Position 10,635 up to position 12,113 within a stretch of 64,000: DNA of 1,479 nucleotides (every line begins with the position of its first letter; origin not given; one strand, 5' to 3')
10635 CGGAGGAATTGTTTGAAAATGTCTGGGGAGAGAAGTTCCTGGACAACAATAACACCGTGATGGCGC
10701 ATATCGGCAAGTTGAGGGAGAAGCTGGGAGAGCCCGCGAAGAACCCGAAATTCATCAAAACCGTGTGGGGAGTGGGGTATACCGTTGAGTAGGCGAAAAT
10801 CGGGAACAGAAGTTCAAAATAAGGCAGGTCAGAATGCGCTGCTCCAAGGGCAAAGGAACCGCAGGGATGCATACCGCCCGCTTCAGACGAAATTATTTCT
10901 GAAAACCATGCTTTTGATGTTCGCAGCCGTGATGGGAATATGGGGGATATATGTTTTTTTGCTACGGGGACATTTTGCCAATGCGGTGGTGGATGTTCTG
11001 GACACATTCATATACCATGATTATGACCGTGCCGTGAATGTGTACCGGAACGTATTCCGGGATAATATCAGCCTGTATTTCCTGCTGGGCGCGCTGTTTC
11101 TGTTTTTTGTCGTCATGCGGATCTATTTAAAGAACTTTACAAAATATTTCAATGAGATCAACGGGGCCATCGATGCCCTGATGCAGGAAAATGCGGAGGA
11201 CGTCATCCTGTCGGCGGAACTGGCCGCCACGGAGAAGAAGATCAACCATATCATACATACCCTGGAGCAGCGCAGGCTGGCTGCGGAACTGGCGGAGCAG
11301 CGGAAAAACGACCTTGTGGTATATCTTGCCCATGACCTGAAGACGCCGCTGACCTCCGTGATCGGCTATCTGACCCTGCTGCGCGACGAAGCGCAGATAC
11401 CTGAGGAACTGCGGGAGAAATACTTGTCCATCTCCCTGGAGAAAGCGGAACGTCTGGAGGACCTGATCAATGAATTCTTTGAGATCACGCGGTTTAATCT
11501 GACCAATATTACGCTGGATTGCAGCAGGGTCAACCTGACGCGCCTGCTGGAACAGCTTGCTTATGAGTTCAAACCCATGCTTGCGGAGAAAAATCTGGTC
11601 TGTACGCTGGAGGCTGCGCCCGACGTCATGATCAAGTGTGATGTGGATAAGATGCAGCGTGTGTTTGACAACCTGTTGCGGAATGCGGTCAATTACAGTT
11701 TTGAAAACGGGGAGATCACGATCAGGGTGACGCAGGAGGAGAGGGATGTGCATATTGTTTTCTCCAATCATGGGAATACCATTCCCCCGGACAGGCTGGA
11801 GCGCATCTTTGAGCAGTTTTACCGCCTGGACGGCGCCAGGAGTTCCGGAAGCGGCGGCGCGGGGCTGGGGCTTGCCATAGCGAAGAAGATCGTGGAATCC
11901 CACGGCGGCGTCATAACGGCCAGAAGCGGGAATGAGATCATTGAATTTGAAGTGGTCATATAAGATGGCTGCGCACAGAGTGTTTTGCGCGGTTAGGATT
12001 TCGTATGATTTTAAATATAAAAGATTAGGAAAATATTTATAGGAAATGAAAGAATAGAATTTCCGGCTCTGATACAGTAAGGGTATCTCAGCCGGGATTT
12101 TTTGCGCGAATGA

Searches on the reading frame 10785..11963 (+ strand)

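Call 8: search_protein_families(library=pfam, proteins=[window:10785-11963:+], max_evalue=0.01)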
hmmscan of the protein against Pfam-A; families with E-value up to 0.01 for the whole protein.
window:10785-11963:+ (392 aa): 5 families
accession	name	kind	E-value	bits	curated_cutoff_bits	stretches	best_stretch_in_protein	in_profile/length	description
PF02518.31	HATPase_c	-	2.6e-24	86.2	26.4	1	286-382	2-96/111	Histidine kinase-, DNA gyrase B-, and HSP90-like ATPase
PF00512.31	HisKA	-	3.5e-14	53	26.9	1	174-236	2-62/66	His Kinase A (phospho-acceptor) domain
PF14501.12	HATPase_c_5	-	8.4e-05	22.9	22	1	291-392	7-101/102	GHKL domain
PF08544.19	GHMP_kinases_C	-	0.0051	17.6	21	0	332-364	30-66/85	GHMP kinases C terminal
PF13581.12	HATPase_c_2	-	0.0063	17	27.4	0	296-383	38-121/127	Histidine kinase-like ATPase domain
